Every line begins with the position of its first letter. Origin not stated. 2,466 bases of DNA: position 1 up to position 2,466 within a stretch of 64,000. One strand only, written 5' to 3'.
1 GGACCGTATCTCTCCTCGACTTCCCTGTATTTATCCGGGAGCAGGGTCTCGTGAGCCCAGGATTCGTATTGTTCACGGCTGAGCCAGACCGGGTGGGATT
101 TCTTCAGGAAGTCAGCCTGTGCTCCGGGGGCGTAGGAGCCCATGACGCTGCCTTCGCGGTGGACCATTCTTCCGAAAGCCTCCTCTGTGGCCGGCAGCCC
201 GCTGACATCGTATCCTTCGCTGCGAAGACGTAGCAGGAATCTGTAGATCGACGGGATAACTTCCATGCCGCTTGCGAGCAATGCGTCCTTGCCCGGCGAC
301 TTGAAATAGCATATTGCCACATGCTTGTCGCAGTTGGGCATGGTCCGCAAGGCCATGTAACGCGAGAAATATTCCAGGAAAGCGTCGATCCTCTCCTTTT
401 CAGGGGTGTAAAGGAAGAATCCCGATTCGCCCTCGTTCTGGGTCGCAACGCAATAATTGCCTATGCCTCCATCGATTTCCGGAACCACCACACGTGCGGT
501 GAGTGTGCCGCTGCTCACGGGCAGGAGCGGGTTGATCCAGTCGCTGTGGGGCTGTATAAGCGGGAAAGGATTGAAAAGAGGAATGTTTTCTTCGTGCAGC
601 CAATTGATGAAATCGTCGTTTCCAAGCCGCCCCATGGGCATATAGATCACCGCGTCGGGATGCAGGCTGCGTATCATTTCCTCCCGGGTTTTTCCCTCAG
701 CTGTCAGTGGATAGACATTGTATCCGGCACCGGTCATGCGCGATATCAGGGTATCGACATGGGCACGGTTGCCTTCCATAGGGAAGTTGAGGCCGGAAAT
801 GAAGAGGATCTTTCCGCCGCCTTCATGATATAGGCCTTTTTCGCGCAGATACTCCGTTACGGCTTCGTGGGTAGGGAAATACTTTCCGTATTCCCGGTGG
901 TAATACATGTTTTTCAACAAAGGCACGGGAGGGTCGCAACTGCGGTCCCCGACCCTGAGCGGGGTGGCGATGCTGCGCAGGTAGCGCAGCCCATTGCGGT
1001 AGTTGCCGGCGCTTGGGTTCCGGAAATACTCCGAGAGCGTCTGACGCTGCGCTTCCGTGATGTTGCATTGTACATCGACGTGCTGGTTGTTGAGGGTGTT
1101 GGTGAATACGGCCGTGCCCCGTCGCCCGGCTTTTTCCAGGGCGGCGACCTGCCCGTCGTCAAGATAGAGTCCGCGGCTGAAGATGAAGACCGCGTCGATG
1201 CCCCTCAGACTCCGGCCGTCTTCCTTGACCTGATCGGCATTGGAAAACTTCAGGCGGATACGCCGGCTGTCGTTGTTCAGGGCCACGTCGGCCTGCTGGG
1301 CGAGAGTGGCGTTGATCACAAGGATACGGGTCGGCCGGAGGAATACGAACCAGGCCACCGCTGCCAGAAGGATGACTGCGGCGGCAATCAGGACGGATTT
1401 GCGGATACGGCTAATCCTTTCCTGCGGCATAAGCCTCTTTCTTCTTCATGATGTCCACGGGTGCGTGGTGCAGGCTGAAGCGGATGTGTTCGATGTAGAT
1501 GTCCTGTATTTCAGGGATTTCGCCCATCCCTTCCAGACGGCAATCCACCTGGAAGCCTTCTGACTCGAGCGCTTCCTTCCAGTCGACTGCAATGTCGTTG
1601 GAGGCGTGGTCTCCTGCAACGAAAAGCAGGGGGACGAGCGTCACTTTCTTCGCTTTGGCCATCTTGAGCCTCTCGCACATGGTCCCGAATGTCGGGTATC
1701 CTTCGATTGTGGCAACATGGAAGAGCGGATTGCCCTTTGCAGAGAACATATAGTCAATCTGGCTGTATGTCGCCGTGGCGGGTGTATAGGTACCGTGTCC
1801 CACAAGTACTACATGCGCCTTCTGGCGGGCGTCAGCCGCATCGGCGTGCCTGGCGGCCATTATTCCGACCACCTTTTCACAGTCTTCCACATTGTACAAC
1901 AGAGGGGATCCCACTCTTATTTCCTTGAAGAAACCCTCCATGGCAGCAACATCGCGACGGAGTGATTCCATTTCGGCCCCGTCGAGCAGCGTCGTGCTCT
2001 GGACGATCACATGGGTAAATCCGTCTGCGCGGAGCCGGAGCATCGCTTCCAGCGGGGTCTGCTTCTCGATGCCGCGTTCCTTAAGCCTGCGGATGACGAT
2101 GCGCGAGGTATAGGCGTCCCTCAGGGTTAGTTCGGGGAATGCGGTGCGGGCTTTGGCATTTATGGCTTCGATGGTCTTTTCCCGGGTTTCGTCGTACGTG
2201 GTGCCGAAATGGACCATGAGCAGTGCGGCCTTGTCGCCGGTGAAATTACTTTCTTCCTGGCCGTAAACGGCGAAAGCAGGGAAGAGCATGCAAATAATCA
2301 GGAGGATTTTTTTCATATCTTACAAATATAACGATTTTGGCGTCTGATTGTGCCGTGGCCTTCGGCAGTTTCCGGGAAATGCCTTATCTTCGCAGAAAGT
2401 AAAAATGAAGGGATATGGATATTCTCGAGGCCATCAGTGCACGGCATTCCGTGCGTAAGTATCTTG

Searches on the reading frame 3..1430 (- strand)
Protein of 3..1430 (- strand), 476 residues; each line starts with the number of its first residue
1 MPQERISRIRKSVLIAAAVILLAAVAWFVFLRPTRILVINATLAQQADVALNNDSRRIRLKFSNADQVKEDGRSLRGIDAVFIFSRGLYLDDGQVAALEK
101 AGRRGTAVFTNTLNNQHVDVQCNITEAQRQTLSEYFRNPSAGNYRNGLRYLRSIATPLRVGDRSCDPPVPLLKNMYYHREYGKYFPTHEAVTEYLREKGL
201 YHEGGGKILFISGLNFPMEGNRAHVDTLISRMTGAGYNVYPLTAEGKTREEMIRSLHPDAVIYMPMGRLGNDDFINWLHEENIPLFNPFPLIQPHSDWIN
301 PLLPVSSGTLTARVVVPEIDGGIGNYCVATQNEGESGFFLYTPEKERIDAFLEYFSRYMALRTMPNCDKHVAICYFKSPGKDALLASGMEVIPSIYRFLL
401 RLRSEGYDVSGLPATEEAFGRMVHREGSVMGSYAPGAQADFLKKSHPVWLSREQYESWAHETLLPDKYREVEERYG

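Call 37: search_protein_families(library=pfam, proteins=[window:3-1430:-], max_evalue=0.001)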
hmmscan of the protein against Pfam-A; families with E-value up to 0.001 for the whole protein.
window:3-1430:- (476 aa): 1 family
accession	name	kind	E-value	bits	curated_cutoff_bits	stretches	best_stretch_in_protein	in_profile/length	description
PF02514.21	CobN-Mg_chel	-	7.5e-50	170.2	24.5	1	134-476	2-355/1090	CobN/Magnesium Chelatase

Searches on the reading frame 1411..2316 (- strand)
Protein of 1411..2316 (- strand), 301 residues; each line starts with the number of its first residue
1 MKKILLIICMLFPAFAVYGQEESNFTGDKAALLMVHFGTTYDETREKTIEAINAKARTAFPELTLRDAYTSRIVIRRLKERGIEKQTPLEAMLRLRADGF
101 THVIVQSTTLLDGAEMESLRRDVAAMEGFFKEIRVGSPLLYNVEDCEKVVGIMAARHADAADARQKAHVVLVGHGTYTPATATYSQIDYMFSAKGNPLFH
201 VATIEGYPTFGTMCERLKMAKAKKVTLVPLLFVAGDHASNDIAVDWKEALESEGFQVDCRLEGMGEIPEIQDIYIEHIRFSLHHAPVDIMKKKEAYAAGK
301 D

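Call 19: search_protein_families(library=pfam, proteins=[window:1411-2316:-], max_evalue=0.001)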
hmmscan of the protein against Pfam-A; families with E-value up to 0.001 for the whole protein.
window:1411-2316:- (301 aa): 2 families
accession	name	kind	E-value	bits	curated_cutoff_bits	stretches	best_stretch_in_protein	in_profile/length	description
PF06180.16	CbiK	-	2.2e-74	250.5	26.2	1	31-279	2-258/262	Cobalt chelatase (CbiK)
PF01903.22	CbiX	-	3.2e-05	24.6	22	0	200-252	29-82/106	CbiX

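Call 47: search_solved_structures(query=window:1411-2316:-, max_evalue=0.001, show_alignments=1)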
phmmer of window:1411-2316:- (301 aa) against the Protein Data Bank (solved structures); distinct sequences matched with E-value up to 0.001: 3.
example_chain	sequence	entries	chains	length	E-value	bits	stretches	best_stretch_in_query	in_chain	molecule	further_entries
1qgo_A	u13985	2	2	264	7.5e-41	143.6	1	29-285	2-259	ANAEROBIC COBALAMIN BIOSYNTHETIC COBALT CHELATASE | SIROHYDROCHLORIN COBALTOCHELATASE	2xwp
2xvx_A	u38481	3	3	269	4.1e-38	134.6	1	28-281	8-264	CHELATASE, PUTATIVE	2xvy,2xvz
9b86_A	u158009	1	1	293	3e-29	105.5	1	2-279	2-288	Heme-binding protein FetB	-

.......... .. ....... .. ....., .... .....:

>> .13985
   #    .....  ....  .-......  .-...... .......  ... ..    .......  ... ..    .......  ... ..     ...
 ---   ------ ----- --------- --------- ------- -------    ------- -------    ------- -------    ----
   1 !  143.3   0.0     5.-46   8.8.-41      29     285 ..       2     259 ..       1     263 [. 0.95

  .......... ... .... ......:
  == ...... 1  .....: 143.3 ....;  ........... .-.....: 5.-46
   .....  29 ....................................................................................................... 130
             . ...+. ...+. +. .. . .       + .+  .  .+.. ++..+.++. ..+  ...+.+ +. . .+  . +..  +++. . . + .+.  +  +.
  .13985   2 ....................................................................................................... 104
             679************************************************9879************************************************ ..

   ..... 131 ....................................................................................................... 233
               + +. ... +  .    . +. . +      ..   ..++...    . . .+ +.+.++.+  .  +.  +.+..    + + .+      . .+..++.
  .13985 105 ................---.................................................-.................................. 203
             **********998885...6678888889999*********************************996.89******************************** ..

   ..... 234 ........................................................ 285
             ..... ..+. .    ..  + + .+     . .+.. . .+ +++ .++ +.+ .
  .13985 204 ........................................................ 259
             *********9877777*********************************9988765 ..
